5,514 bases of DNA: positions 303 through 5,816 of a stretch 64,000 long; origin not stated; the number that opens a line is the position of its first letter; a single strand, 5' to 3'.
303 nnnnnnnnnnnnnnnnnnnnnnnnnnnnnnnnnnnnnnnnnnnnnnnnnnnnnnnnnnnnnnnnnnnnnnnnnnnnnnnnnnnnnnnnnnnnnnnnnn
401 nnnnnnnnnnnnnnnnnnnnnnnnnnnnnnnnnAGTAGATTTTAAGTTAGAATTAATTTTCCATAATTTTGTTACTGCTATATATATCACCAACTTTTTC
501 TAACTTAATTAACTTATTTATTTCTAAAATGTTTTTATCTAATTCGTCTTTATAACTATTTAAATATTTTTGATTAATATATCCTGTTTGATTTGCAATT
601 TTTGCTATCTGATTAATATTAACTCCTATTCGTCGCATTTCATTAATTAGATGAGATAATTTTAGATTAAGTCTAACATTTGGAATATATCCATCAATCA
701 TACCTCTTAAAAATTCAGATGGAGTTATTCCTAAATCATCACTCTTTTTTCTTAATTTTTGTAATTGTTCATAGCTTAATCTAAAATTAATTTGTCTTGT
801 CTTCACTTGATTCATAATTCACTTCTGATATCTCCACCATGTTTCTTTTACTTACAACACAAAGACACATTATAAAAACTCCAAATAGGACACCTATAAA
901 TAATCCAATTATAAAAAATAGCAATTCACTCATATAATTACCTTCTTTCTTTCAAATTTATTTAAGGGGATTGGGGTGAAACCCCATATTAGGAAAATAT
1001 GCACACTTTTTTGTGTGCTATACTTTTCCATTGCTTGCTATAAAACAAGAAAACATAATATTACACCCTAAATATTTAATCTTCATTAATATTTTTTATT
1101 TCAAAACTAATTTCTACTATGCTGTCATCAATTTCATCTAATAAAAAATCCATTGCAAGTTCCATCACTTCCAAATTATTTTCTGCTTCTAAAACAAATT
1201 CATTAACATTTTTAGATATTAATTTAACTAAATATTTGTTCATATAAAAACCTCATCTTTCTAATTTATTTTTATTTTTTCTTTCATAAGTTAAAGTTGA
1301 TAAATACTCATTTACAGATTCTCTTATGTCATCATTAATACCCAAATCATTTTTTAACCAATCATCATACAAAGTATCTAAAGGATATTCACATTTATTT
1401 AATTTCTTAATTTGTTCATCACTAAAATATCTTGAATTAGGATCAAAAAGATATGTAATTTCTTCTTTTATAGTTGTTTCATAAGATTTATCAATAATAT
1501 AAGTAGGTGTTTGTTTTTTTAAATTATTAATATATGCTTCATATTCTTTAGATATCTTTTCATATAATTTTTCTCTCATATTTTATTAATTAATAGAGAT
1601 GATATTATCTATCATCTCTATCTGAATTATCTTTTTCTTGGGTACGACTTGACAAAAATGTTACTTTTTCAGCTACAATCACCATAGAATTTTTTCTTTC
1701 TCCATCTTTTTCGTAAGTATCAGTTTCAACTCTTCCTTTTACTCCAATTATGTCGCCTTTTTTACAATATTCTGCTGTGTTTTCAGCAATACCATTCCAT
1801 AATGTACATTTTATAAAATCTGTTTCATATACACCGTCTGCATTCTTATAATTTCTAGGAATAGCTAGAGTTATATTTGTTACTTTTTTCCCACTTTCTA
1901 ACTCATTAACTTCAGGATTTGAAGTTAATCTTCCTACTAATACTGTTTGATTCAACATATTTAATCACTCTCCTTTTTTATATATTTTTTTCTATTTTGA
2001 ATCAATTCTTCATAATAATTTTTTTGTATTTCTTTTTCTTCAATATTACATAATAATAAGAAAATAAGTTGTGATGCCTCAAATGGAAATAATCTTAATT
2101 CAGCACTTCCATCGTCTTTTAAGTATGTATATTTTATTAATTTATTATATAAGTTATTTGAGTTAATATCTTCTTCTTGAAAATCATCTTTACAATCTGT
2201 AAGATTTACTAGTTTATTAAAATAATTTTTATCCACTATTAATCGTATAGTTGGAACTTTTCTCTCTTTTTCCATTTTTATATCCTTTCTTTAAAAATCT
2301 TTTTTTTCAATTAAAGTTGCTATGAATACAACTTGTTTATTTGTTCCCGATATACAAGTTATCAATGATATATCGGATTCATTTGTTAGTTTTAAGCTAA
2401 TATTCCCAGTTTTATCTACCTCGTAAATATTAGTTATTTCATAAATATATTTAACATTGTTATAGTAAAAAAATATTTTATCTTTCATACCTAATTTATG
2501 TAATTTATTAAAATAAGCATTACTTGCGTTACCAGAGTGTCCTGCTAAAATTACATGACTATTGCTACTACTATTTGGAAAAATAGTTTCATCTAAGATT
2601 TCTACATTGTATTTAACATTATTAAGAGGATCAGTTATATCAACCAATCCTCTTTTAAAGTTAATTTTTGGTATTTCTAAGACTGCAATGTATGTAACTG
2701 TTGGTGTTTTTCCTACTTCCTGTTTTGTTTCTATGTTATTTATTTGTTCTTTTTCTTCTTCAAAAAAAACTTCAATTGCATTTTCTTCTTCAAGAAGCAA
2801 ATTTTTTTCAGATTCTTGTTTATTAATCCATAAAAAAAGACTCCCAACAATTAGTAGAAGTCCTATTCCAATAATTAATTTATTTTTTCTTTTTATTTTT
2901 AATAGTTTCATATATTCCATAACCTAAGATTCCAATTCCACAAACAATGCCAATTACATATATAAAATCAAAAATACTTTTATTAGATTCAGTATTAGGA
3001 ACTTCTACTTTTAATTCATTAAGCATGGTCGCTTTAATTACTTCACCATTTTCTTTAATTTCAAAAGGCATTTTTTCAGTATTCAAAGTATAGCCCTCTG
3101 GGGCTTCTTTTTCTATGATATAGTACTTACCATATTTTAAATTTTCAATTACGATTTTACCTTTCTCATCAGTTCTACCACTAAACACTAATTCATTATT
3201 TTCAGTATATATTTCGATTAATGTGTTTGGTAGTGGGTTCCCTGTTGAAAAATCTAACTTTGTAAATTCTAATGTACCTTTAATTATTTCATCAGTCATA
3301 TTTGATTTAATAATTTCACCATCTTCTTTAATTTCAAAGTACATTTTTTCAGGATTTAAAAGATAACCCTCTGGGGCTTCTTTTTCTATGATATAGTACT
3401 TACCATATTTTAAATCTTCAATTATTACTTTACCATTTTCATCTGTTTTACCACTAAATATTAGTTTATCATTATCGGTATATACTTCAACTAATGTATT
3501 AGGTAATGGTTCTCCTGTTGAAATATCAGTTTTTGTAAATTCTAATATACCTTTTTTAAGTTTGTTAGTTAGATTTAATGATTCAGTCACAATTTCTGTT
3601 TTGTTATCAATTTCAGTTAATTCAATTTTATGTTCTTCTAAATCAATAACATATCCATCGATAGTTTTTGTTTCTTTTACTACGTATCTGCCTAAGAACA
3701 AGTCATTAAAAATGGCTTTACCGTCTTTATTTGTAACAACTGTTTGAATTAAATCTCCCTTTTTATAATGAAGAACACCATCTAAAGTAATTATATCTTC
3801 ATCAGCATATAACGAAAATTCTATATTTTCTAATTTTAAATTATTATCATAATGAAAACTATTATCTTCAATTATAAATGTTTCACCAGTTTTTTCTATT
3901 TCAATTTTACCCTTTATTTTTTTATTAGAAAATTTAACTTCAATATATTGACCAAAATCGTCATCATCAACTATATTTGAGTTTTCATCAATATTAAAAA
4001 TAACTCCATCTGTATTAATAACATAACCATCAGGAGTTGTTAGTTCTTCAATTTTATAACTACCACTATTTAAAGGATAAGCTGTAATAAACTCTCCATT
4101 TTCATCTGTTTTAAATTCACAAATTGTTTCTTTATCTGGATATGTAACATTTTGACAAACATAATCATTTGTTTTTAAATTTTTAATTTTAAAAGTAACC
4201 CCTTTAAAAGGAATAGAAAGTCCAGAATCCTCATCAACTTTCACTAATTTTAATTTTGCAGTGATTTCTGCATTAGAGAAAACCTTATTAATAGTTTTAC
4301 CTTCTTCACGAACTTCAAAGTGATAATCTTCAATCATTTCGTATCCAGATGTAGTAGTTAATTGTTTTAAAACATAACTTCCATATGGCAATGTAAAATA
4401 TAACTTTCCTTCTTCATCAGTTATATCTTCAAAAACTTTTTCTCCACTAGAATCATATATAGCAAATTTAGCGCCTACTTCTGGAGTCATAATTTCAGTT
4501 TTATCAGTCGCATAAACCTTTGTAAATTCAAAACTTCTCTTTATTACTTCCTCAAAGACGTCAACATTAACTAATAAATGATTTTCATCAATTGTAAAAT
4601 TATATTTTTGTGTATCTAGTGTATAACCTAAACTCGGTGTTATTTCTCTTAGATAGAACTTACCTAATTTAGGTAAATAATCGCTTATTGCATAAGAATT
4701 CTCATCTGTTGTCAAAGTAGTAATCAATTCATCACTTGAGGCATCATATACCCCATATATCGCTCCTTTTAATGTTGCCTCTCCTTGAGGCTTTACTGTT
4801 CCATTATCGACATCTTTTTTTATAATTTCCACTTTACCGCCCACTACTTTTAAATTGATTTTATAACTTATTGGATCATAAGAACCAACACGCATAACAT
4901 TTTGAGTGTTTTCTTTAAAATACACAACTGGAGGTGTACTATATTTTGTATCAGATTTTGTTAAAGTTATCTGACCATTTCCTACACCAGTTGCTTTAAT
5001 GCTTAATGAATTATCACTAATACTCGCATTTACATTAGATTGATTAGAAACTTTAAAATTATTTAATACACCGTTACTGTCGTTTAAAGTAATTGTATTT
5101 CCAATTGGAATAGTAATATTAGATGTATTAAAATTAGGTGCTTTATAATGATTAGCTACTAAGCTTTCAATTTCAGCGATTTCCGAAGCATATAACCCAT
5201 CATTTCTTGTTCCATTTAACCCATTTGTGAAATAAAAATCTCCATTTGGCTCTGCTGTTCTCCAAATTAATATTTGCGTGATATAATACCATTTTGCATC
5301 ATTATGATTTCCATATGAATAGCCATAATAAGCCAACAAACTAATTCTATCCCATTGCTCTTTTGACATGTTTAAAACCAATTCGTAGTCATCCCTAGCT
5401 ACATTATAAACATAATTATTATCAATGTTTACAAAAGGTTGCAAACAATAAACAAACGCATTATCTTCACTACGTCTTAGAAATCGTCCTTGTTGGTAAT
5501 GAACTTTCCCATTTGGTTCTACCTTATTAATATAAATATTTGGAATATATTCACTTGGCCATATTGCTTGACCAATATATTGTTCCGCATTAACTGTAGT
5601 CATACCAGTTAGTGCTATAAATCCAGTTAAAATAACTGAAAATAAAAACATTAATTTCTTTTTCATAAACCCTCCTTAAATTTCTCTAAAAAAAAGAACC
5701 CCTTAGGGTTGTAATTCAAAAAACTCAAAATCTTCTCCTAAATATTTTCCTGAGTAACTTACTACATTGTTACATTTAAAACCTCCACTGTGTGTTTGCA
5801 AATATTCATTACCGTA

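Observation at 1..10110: Plasmid-type mobilizable module (relaxase-MobC-oriT, Rep, ParAB, SSB, adhesin cargo) contiguous with core chromosome; junction at a truncated amidase gene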

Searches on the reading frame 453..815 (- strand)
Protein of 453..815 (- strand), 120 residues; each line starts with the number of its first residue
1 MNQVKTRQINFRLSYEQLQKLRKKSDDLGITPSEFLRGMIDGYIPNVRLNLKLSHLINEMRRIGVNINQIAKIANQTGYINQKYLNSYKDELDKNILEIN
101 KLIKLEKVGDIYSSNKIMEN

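Call 4: search_protein_families(library=pfam, proteins=[window:453-815:-], max_evalue=0.01)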
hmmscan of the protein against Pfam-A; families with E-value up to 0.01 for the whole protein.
window:453-815:- (120 aa): 4 families
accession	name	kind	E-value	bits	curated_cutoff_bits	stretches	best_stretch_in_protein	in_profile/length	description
PF21983.2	NikA-like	-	1.5e-14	54.3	27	1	5-72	3-70/72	Mobilization protein NikA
PF05713.17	MobC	-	3.1e-08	34.4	23.2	1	57-102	1-41/45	Bacterial mobilisation protein (MobC)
PF01519.22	DUF16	-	0.0021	19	40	1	66-105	5-45/104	Protein of unknown function DUF16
PF19514.5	MobC_2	-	0.0082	16.2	27.5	1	51-103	75-125/140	MobC-like protein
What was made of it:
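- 453..815 (-): Relaxosome accessory protein (NikA/MobC). PF21983 E 1.5e-14 and PF05713 E 3e-8 (call 4).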

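Call 12: find_encoding_contigs(protein=window:453-815:-, flank=10000, max_places=10)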
Protein window:453-815:- (120 aa): no gene with exactly this product is on record in the collection.

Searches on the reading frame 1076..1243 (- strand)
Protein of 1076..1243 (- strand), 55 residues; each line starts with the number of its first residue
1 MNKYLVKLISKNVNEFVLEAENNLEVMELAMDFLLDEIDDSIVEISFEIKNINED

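Call 5: search_protein_families(library=pfam, proteins=[window:1076-1243:-], max_evalue=0.01)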
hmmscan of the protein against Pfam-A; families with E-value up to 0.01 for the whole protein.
window:1076-1243:- (55 aa): 0 families

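Call 75: search_protein_families(library=padloc, proteins=[window:1076-1243:-], max_evalue=0.001)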
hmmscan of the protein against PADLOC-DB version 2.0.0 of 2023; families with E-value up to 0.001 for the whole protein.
window:1076-1243:- (55 aa): 0 families
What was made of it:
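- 1076..1243 (-): 55-aa ORF of unknown function. No family hit (calls 5, 75).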

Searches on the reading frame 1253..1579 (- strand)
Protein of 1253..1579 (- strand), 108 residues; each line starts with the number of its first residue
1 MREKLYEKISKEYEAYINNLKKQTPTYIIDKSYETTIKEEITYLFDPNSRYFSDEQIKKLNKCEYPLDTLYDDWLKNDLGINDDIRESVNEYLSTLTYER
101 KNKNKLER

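Call 4: search_protein_families(library=pfam, proteins=[window:1253-1579:-], max_evalue=0.01)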
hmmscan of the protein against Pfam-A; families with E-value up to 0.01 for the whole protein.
window:1253-1579:- (108 aa): 2 families
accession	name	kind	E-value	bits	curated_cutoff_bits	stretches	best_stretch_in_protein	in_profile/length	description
PF12959.12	DUF3848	-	1.9e-22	79.5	30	1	2-92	2-90/95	Protein of unknown function (DUF3848)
PF13060.11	DUF3921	-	0.0053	17.2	25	0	81-100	30-49/58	Protein of unknown function (DUF3921)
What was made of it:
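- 1253..1579 (-): DUF3848 protein. PF12959 E 2e-22 (call 4).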

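Call 75: search_protein_families(library=padloc, proteins=[window:1253-1579:-], max_evalue=0.001)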
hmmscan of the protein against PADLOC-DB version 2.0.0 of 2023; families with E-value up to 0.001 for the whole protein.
window:1253-1579:- (108 aa): 0 families

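Call 80: search_protein_families(library=phrogs, proteins=[window:1253-1579:-], max_evalue=0.00001)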
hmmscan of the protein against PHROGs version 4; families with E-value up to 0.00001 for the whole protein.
window:1253-1579:- (108 aa): 0 families

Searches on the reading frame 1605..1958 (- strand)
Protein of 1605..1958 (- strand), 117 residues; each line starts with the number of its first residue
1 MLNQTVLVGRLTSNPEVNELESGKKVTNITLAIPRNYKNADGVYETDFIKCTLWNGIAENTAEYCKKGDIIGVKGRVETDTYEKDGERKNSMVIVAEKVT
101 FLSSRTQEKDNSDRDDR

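Call 4: search_protein_families(library=pfam, proteins=[window:1605-1958:-], max_evalue=0.01)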
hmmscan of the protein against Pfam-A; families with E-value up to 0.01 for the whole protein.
window:1605-1958:- (117 aa): 2 families
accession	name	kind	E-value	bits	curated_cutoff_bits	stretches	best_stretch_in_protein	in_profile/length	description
PF00436.31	SSB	-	3.1e-27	95.1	26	1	2-102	1-104/104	Single-strand binding protein family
PF01336.31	tRNA_anti-codon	-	1.2e-06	28.7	27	1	45-100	25-73/75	OB-fold nucleic acid binding domain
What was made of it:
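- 1605..1958 (-): Element-borne single-strand DNA-binding protein. PF00436 E 3e-27 (call 4).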

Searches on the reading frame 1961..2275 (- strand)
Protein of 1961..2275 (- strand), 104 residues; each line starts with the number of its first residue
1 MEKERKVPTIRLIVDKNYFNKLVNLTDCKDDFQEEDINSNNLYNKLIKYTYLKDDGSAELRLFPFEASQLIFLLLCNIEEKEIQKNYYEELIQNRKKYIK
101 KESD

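Call 4: search_protein_families(library=pfam, proteins=[window:1961-2275:-], max_evalue=0.01)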
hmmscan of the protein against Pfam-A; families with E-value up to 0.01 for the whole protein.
window:1961-2275:- (104 aa): 0 families

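Call 75: search_protein_families(library=padloc, proteins=[window:1961-2275:-], max_evalue=0.001)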
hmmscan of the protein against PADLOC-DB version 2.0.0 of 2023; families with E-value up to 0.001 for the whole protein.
window:1961-2275:- (104 aa): 0 families
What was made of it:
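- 1961..2275 (-): 104-aa ORF of unknown function. No family hit (calls 4, 75).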

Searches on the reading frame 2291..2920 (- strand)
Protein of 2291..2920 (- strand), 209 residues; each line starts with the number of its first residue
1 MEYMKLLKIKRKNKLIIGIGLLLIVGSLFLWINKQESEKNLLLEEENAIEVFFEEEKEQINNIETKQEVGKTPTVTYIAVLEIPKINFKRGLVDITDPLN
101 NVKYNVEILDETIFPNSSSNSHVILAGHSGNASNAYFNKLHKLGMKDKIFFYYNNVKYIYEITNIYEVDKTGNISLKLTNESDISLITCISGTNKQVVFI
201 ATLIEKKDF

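Call 4: search_protein_families(library=pfam, proteins=[window:2291-2920:-], max_evalue=0.01)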
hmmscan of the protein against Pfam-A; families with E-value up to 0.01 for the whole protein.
window:2291-2920:- (209 aa): 1 family
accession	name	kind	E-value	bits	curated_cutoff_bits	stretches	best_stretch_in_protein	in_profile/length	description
PF04203.18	Sortase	-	1.1e-14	54.7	26.6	1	81-203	1-124/125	Sortase domain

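Call 48: search_protein_families(library=ncbifam, proteins=[window:2291-2920:-], max_evalue=0.0001)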
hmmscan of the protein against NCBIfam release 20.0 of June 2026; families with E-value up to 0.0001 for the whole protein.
window:2291-2920:- (209 aa): 5 families
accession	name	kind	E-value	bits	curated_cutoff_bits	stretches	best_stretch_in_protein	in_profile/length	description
NF033745.1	class_C_sortase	subfamily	5e-17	62.4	160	1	37-190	53-205/220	class C sortase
NF058671.1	sortase_SrtD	exception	1.1e-15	57.8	140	1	15-189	4-168/187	class D sortase, LPxTATN-specific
TIGR01076.1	sortase_fam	subfamily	7.8e-12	45.2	39.35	1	80-190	2-112/136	sortase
NF033746.1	class_D_sortase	subfamily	1.4e-10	41.1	165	1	77-189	9-114/135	class D sortase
NF033747.1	class_E_sortase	subfamily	1.1e-06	28.6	160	1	15-170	7-161/211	class E sortase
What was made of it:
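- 2291..2920 (-): Sortase (class C/D-like). NCBIfam sortase family hits (call 48).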

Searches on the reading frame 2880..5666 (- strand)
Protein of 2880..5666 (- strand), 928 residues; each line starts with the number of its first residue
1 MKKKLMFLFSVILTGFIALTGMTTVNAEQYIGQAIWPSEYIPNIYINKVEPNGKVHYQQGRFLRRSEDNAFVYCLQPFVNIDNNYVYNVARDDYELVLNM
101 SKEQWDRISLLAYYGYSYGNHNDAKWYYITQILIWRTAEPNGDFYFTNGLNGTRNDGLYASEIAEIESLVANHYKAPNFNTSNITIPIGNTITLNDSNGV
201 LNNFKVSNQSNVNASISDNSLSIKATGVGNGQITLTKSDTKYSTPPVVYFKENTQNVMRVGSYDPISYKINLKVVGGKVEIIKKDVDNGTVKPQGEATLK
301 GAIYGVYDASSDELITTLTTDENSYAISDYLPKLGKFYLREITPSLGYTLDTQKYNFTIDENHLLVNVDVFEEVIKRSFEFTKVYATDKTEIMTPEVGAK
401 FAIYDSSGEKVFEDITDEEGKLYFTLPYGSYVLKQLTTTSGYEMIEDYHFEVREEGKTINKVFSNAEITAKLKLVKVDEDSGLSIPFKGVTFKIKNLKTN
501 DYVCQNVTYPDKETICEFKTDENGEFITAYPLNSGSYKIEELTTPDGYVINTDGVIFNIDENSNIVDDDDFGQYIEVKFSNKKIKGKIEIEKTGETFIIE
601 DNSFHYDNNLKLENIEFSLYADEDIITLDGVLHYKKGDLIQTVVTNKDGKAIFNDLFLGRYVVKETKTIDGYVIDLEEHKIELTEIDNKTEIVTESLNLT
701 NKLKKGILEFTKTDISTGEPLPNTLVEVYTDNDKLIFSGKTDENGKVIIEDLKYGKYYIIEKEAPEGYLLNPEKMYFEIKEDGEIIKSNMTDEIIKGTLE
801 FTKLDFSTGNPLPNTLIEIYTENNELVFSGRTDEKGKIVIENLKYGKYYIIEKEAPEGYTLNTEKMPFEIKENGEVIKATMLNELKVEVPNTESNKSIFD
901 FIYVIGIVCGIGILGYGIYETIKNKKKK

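Call 4: search_protein_families(library=pfam, proteins=[window:2880-5666:-], max_evalue=0.01)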
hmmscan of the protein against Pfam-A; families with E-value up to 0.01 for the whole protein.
window:2880-5666:- (928 aa): 12 families
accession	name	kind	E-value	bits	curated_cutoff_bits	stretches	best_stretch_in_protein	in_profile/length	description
PF17802.7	SpaA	-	2.5e-87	287.6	23.1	6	797-884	1-90/91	Prealbumin-like fold domain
PF17210.9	SdrD_B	-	8.1e-19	68.3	29.7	3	812-881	24-92/112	SdrD B-like domain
PF11974.14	bMG3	-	7.5e-18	64.8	34.9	2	707-752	14-59/103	Bacterial alpha-2-macroglobulin MG3 domain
PF13620.12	CarboxypepD_reg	-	2.5e-14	53.8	32.3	1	714-759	8-52/82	Carboxypeptidase regulatory-like domain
PF09430.16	EMC7_beta-sandw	-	7e-07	29.9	26.6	0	727-759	11-43/122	ER membrane protein complex subunit 7, beta-sandwich domain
PF08341.16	TED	-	6.9e-06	26.9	22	1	72-151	2-74/102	Thioester domain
PF25341.1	C2_CAPS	-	1.2e-05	26.1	27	0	802-844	27-68/100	C2 domain of CAPS protein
PF22898.2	NOMO1-like_1st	-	6.9e-05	23.3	27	0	727-783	18-74/85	BOS complex subunit NOMO1-like, first beta sandwich domain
PF10794.15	DUF2606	-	0.00038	20.6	25.4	0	738-760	85-107/134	Protein of unknown function (DUF2606)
PF10670.15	DUF4198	-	0.0013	19.3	34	0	715-758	154-202/209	Domain of unknown function (DUF4198)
PF10577.15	FAM171A1-2-B_N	-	0.0046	16.7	31.2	0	714-760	9-55/254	FAM171A1/A2/B, N-terminal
PF00775.27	Dioxygenase_C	-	0.0096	15.8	27.3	0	717-743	40-66/182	Dioxygenase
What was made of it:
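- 2880..5666 (-): 928-aa surface adhesin: signal peptide, thioester domain, six SpaA/Cna-B-type repeats, C-terminal membrane anchor. PF17802 E 2.5e-87 (6 stretches) and PF08341 TED (call 4).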

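Call 48: search_protein_families(library=ncbifam, proteins=[window:2880-5666:-], max_evalue=0.0001)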
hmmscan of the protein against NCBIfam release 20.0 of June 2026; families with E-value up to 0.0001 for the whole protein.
window:2880-5666:- (928 aa): 2 families
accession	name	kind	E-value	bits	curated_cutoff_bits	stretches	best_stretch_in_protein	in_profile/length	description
NF058648.1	ECF_sub_HI1622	equivalog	2.4e-15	57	100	0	803-867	30-94/180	NikL family nickel/cobalt ECF transporter subunit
NF033902.0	iso_D2_wall_anc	subfamily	1.6e-13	50.3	95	0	745-815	446-513/540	SpaH/EbpB family LPXTG-anchored major pilin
